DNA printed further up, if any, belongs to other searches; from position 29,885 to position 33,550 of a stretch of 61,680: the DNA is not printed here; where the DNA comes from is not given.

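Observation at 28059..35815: Orphan PAAR island with no contractile-machine genes in 61 kb: PAAR-extension, leaderless 1121-aa protein, propeller, lipoprotein, Eag-like chaperone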

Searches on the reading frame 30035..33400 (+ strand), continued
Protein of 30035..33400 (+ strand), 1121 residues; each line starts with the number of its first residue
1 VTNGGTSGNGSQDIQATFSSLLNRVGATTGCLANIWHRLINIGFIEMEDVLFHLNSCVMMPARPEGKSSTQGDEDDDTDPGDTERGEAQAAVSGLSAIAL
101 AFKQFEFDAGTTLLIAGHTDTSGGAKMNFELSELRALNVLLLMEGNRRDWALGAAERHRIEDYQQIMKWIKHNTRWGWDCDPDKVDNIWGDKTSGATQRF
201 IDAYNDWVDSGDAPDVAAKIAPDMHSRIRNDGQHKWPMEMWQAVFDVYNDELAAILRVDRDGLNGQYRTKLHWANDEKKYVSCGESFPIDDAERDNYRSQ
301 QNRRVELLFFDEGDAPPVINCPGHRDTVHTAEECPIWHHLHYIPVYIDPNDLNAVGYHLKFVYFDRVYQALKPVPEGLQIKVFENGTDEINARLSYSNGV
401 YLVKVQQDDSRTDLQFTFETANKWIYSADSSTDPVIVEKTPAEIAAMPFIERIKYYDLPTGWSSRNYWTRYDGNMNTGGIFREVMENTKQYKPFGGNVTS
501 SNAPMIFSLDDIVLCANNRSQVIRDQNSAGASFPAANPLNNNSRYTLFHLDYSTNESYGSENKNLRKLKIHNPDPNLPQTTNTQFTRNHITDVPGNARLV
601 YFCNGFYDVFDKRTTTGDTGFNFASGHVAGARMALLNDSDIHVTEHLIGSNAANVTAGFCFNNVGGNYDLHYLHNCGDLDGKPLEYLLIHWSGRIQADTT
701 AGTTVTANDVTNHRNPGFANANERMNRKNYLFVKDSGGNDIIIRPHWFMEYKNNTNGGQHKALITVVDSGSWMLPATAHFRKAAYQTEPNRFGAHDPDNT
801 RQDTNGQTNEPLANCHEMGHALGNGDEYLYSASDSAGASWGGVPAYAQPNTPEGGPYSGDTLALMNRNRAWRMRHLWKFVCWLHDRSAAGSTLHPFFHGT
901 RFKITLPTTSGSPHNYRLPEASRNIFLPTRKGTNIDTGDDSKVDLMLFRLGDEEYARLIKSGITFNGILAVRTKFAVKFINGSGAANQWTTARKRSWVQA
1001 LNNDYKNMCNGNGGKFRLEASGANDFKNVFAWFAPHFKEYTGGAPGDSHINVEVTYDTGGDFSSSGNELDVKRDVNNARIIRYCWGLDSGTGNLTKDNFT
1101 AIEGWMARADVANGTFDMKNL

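Call 38: predict_structure(alignment_id=A1)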
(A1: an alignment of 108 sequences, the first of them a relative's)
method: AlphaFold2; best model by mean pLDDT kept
length: 1121 residues; sequences in the alignment: 108
mean_pLDDT: 91.7   pTM: 0.84
mean pLDDT of the five models: 91.7, 91.5, 90.5, 90.5, 90.2
residues with pLDDT >= 90: 896; 70-90: 167; 50-70: 50; < 50: 8
segments of 3 or more residues with pLDDT < 50: 1-8
pLDDT, mean of each block of 10 residues (from residue 1): 38 78 80 84 75 82 73 58 63 88 91 88 83 92 95 93 94 93 92 97 97 94 95 95 96 93 91 90 80 60 82 75 87 78 84 95 97 97 94 93 94 95 96 96 95 96 97 93 96 92 96 97 95 90 97 93 96 94 96 97 97 96 96 97 97 94 91 97 98 97 95 96 96 97 98 92 97 96 96 93 94 97 96 95 93 95 97 98 97 96 95 95 95 94 97 95 95 98 92 96 95 91 95 97 94 95 95 96 92 93 97 96 92
secondary structure, 60 per line:
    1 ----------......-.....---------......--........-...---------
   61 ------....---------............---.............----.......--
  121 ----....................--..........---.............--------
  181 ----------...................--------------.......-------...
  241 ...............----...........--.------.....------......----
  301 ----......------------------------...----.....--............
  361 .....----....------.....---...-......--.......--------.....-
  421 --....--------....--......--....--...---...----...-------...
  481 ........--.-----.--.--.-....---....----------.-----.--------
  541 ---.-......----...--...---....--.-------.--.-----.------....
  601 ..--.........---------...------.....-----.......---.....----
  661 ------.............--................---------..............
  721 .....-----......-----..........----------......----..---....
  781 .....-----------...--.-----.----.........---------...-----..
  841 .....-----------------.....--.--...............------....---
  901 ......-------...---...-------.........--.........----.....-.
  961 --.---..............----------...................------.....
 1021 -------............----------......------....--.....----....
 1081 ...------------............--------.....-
elements in order (helices of 4 or more, strands of 3 or more residues): E11-16 H18-22 E32-37 E40-47 H67-70 H80-91 H95-107 E112-118 H125-144 H147-156 H160-172 H191-209 H224-230 H238-255 H260-270 E280-284 H291-296 E305-310 E342-346 H349-353 E354-365 E370-373 E380-384 E388-390 E392-397 E400-406 E415-419 E423-426 E435-438 H441-446 H449-452 E455-457 E461-463 E468-470 E478-480 H481-488 E505-508 E512-515 E546-551 E556-558 E561-563 E567-570 E597-602 E605-613 E632-636 E642-648 H652-656 E667-679 E682-697 H707-725 E731-736 E742-751 E762-767 E777-781 H782-785 H813-821 E831-833 E839-845 H864-867 H873-887 H894-897 E901-906 E914-916 E930-938 E941-949 H954-958 E967-980 H991-1009 E1016-1020 E1028-1039 E1050-1055 E1062-1065 E1068-1072 H1077-1083 H1096-1107 E1116-1120
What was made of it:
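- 30035..33400 (+): BIG: leaderless 1121-aa cargo effector. It has an OmpA-like peptidoglycan-binding domain with a helical insert (aa ~40-310, 30152-30964), beta-sandwich domains, and a metzincin-like protease module (aa ~705-900). AF2 model pLDDT 91.7, pTM 0.84 (call 38).
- The BIG model is confident: pLDDT 91.7 (call 38).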

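Call 41: fold_search(model_id=the predicted structure, library=pdb)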
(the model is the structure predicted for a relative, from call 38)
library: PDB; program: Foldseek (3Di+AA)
matches with E <= 10: 964; with E <= 0.001: 0
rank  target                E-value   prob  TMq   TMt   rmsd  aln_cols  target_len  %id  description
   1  6ygn_A                4.3e-02  0.13  0.04  0.08  21.4       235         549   11  Titin kinase and its flanking domains (released 2021-04-07)
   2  6fwv_A                9.2e-02  0.12  0.05  0.10  19.1       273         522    8  The Bacillus anthracis TIE protein (released 2018-08-08)
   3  3pay_C                1.1e-01  0.10  0.06  0.17  17.8       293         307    8  Crystal structure of a putative adhesin (BACOVA_04077) from Bacteroides ovatus at 2.50 A resolution (released 2010-11-10)
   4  4v4c_B                1.1e-01  0.14  0.05  0.17  18.1       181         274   10  Crystal Structure of Pyrogallol-Phloroglucinol Transhydroxylase from Pelobacter acidigallici (released 2014-07-09)
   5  5du7_C                1.1e-01  0.05  0.05  0.12  24.2       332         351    9  Crystal structure of ldtMt2 at 1.79 Angstrom resolution (released 2016-09-28)
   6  8aho_A                1.2e-01  0.04  0.05  0.11  24.0       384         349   10  Crystal structure of the transpeptidase LdtMt2 from Mycobacterium tuberculosis in complex with cyanamide analogue 31 (released 2023-08-02)
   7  8tfr_B                1.7e-01  0.09  0.04  0.18  17.9       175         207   10  Apo Fab from C10-S66K antibody (released 2023-08-16)
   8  4f8t                  1.8e-01  0.11  0.04  0.18  15.6       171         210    8  Crystal Structure of the Human BTN3A3 Ectodomain (released 2012-08-08)
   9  3sbw_C                1.9e-01  0.06  0.04  0.14  17.1       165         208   10  Crystal structure of the complex between the extracellular domains of mouse PD-1 mutant and human PD-L1 (released 2011-07-13)
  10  2f8v_D                2.3e-01  0.57  0.04  0.22   4.5        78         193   10  Structure of full length telethonin in complex with the N-terminus of titin (released 2006-06-27)
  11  8fo3_F                2.5e-01  0.08  0.05  0.17  16.8       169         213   10  Structure of full-length amyloidogenic immunoglobulin light chain H9 in complex with (E)-3-nitro-4-(2-(2-phenylpropyli (released 2023-05-24)
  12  8ojs_A                2.5e-01  0.08  0.04  0.17  18.4       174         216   10  Crystal structure of the human IgD Fab - structure Fab1 (released 2023-06-14)
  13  7a1c_A                2.5e-01  0.03  0.05  0.13  16.8       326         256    8  LdtMT2 with covalent adduct derived from N-Thio-beta-lactam 1a (released 2021-04-21)
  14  3pay_A                2.7e-01  0.06  0.07  0.18  17.5       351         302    8  Crystal structure of a putative adhesin (BACOVA_04077) from Bacteroides ovatus at 2.50 A resolution (released 2010-11-10)
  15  3pay_D                2.7e-01  0.05  0.06  0.17  18.3       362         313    7  Crystal structure of a putative adhesin (BACOVA_04077) from Bacteroides ovatus at 2.50 A resolution (released 2010-11-10)
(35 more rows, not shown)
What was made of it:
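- Fold matches to metzincins are weak (TM about 0.33, E about 0.3; call 41).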

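Call 43: find_homologous_proteins(query=L017:4018-5454:-)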
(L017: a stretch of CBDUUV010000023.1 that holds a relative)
Query L017:4018-5454:- (478 aa): 319 proteins with E <= 0.001 among 8000 candidates; the best 120 are listed.
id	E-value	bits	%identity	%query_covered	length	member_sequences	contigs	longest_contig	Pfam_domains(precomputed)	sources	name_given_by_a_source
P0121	0.0e+0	1054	100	99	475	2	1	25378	PF17541.8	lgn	-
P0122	3.7e-282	954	88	99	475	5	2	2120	PF17541.8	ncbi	-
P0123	8.5e-276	933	85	99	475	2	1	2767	PF17541.8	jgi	jgi:hypothetical protein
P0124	2.1e-275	932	84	99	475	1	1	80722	PF17541.8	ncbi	-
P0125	5.0e-275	930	84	99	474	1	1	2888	PF17541.8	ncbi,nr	ncbi:MAG: DUF5458 family protein [Bacteroidales bacterium]|nr:DUF5458 family protein [Candidatus Lat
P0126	6.6e-275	930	85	99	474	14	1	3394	PF17541.8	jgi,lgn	jgi:hypothetical protein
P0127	2.8e-274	928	85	99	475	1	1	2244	PF17541.8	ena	-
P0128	6.3e-274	927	84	99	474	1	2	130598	PF17541.8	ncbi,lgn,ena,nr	ncbi:MAG: hypothetical protein KAV42_09305 [Candidatus Krumholzibacteria bacterium]|nr:hypothetical 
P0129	8.5e-273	923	85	99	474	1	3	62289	PF17541.8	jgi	jgi:hypothetical protein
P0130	2.2e-272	922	84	99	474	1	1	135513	PF17541.8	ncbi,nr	ncbi:MAG: type VI secretion system contractile sheath protein TssC [bacterium]|nr:type VI secretion 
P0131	2.6e-272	921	84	99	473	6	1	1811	PF17541.8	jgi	jgi:phosphopantetheinyl transferase (holo-ACP synthase)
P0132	4.0e-272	921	84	99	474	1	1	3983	PF17541.8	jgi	-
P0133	5.9e-271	917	84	99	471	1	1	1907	PF17541.8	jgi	jgi:phosphopantetheinyl transferase (holo-ACP synthase)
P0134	7.9e-271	917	84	99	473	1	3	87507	PF17541.8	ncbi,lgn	-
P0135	1.1e-269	913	84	99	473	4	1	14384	PF17541.8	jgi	jgi:hypothetical protein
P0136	1.5e-269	912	84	99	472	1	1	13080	PF17541.8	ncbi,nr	ncbi:MAG: DUF5458 family protein [Candidatus Krumholzibacteria bacterium]|nr:DUF5458 family protein 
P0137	7.0e-269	910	84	99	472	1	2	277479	PF17541.8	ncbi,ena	-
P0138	1.9e-268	909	84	99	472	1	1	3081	PF17541.8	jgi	-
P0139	2.7e-266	902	81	99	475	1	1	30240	PF17541.8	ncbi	-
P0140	4.4e-263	891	81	100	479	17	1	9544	PF17541.8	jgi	jgi:hypothetical protein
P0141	2.9e-262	888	80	99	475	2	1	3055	PF17541.8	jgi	jgi:hypothetical protein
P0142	1.2e-256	870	79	99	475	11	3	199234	PF17541.8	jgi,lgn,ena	-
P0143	4.4e-254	861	79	99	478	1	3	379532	PF17541.8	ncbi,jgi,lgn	-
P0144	8.0e-254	861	79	99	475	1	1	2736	PF17541.8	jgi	jgi:phosphopantetheinyl transferase (holo-ACP synthase)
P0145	9.7e-254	860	78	99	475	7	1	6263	PF17541.8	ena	-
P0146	1.6e-253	860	78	99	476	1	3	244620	PF17541.8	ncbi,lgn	-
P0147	1.7e-253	859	77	100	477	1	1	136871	PF17541.8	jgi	jgi:hypothetical protein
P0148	4.2e-251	852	78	99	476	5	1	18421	PF17541.8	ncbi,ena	-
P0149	1.2e-250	850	78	99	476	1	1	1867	PF17541.8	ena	-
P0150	2.5e-250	849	77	99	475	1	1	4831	PF17541.8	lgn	-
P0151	5.2e-250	848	77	99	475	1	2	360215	PF17541.8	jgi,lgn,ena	-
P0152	9.7e-250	847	77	99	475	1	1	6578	PF17541.8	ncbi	-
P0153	1.2e-249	847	77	99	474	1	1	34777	PF17541.8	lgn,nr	nr:hypothetical protein [candidate division Zixibacteria bacterium]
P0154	1.3e-249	847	77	99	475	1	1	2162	PF17541.8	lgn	-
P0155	1.8e-249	846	78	94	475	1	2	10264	PF17541.8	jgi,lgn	-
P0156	1.8e-249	846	78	94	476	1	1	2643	PF17541.8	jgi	-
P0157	2.2e-249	846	78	99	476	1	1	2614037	PF17541.8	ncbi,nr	ncbi:MAG: hypothetical protein JSU69_01565 [Candidatus Zixiibacteriota bacterium]|nr:MAG: hypothetic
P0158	2.3e-249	846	77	99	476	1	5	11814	PF17541.8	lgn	-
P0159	2.4e-249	846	78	94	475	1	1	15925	PF17541.8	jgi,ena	-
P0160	3.5e-249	845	76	99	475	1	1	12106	PF17541.8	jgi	jgi:phosphopantetheinyl transferase (holo-ACP synthase)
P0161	4.5e-249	845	76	99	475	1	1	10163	PF17541.8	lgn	-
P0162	4.5e-249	845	77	99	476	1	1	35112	PF17541.8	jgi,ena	-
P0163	4.6e-249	845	77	99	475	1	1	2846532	PF17541.8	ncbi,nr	ncbi:MAG: hypothetical protein JSV44_12730 [Candidatus Zixiibacteriota bacterium]|nr:MAG: hypothetic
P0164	7.6e-249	844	78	94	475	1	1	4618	PF17541.8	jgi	-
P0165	8.0e-249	844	77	99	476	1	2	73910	PF17541.8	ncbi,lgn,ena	-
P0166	9.6e-249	844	77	99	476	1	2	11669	PF17541.8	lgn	-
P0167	1.2e-248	843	76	99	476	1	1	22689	PF17541.8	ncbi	-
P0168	1.3e-248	843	77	99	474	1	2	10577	PF17541.8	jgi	-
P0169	1.5e-248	843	76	99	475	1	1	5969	PF17541.8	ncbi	-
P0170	1.5e-248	843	76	99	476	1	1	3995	PF17541.8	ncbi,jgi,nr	ncbi:MAG: hypothetical protein E3J26_00795 [Candidatus Zixiibacteriota bacterium]|nr:MAG: hypothetic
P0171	2.2e-248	843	76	99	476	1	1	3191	PF17541.8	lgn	-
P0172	2.7e-248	842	76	99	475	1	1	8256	PF17541.8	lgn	-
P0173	2.8e-248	842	78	94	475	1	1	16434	PF17541.8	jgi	-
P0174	2.8e-248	842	77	99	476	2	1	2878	PF17541.8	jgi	-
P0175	3.1e-248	842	78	94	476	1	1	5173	PF17541.8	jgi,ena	-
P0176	4.4e-248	842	77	99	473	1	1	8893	PF17541.8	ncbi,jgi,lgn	-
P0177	5.5e-248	841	76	99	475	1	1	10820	PF17541.8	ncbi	ncbi:MAG: hypothetical protein AB1744_00980 [Candidatus Zixiibacteriota bacterium]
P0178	8.1e-248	841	76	99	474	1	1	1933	PF17541.8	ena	-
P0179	9.8e-248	840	76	99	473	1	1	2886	PF17541.8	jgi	-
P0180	1.7e-247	840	78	94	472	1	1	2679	PF17541.8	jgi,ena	-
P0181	2.2e-247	839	76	99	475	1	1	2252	PF17541.8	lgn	-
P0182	3.1e-247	839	76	99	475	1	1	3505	PF17541.8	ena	-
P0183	3.8e-247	839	76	99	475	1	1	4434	PF17541.8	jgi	-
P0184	4.0e-247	838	76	99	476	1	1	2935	PF17541.8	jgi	jgi:hypothetical protein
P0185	8.6e-247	837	80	94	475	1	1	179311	PF17541.8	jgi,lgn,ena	-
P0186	9.2e-247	837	76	99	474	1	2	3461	PF17541.8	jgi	jgi:hypothetical protein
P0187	6.0e-246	835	79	94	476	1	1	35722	PF17541.8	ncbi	-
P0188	7.9e-246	834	77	99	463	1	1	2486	PF17541.8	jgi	jgi:hypothetical protein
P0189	1.6e-245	833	76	99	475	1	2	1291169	PF17541.8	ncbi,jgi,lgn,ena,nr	ncbi:MAG TPA: hypothetical protein PLF13_09525 [candidate division Zixibacteria bacterium]|nr:hypoth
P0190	2.0e-245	833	76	99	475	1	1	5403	PF17541.8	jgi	jgi:hypothetical protein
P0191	2.7e-245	832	78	94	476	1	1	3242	PF17541.8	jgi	-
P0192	2.8e-245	832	75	99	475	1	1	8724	PF17541.8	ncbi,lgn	ncbi:MAG: hypothetical protein ABIJ45_00045 [Candidatus Zixiibacteriota bacterium]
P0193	3.2e-245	832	76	99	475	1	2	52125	PF17541.8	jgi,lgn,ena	-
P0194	6.1e-245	831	75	99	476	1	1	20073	PF17541.8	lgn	-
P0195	1.1e-244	830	77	94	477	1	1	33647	PF17541.8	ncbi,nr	ncbi:MAG: type VI secretion system contractile sheath protein TssC [FCB group bacterium]|nr:type VI 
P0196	1.6e-244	830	74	99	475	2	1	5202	PF17541.8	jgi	jgi:hypothetical protein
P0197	2.2e-244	829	77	94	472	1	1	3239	PF17541.8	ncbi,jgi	jgi:phosphopantetheinyl transferase (holo-ACP synthase)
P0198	2.6e-244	829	75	99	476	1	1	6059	PF17541.8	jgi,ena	-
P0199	2.6e-244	829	75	99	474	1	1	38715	PF17541.8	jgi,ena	-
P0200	3.0e-244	829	77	99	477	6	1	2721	PF17541.8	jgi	jgi:hypothetical protein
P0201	3.7e-244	829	76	94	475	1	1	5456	PF17541.8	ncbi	-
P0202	4.4e-244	828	75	99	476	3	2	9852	PF17541.8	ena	-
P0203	7.6e-244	828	74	99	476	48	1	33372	PF17541.8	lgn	-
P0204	1.2e-243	827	74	99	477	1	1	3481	PF17541.8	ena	-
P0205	1.4e-243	827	76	99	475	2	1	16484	PF17541.8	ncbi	ncbi:MAG: hypothetical protein AB1746_02690 [Candidatus Zixiibacteriota bacterium]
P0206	2.5e-243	826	76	94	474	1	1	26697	PF17541.8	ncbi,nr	ncbi:MAG TPA: hypothetical protein VN285_12320 [Candidatus Deferrimicrobium sp.]|nr:hypothetical pro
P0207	3.2e-243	826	75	99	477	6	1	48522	PF17541.8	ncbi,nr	ncbi:MAG: hypothetical protein JXA92_03455 [candidate division Zixibacteria bacterium]|nr:hypothetic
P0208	3.4e-243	826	75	99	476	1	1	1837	PF17541.8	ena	-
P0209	3.6e-243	825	77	94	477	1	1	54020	PF17541.8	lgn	-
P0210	3.6e-243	825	76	99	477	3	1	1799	PF17541.8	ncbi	-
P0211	5.2e-243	825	75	99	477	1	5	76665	PF17541.8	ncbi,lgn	-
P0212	5.9e-243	825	75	99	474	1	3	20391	PF17541.8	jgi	jgi:hypothetical protein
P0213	6.4e-243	825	74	99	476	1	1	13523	PF17541.8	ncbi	-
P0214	7.2e-243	824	77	94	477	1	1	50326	PF17541.8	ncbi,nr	ncbi:MAG: hypothetical protein PHN52_02315 [candidate division Zixibacteria bacterium]|nr:hypothetic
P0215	8.2e-243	824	77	94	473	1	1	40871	PF17541.8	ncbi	-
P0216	8.2e-243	824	75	99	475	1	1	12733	PF17541.8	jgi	-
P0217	9.2e-243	824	75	99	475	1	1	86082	PF17541.8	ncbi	-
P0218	9.8e-243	824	76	94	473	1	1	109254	PF17541.8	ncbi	ncbi:MAG: hypothetical protein ABIE70_02385 [bacterium]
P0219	1.2e-242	824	74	99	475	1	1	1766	PF17541.8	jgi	-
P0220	1.4e-242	823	76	94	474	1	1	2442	PF17541.8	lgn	-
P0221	1.6e-242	823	75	99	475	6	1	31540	PF17541.8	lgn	-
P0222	2.0e-242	823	75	99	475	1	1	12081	PF17541.8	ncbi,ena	-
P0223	2.2e-242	823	76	94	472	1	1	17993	PF17541.8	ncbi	-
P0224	2.6e-242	823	75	99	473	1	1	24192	PF17541.8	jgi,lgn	jgi:hypothetical protein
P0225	2.8e-242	822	76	99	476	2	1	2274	PF17541.8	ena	-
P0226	2.9e-242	822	75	94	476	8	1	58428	PF17541.8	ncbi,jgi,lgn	-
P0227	3.1e-242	822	74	99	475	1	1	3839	PF17541.8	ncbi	-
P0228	4.0e-242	822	75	99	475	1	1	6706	PF17541.8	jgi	jgi:hypothetical protein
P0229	4.1e-242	822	77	94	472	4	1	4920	PF17541.8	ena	-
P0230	4.2e-242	822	77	94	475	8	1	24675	PF17541.8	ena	-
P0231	5.4e-242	822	74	99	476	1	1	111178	PF17541.8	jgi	jgi:hypothetical protein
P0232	5.8e-242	821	75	99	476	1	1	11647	PF17541.8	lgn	-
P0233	5.8e-242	821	76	94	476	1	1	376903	PF17541.8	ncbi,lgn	-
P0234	5.9e-242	821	77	94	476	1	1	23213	PF17541.8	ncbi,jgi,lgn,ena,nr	ncbi:MAG: DUF5458 family protein [candidate division Zixibacteria bacterium]|nr:DUF5458 family prote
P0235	6.1e-242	821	74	99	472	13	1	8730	PF17541.8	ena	-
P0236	8.6e-242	821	77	94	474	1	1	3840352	PF17541.8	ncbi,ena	-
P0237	1.2e-241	820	76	94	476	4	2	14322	PF17541.8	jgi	jgi:phosphopantetheinyl transferase (holo-ACP synthase)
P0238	1.7e-241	820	74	99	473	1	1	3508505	PF17541.8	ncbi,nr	ncbi:hypothetical protein TRIP_C20983 [Candidatus Zixiibacteriota bacterium]|nr:hypothetical protein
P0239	2.7e-241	819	74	99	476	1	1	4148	PF17541.8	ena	-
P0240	2.8e-241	819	74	99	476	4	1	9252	PF17541.8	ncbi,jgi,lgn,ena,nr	ncbi:MAG TPA: hypothetical protein VMS71_06255 [Candidatus Acidoferrum sp.]|nr:hypothetical protein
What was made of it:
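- Tried and rejected: No hit's contig length matched a genome of this lineage (call 43).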
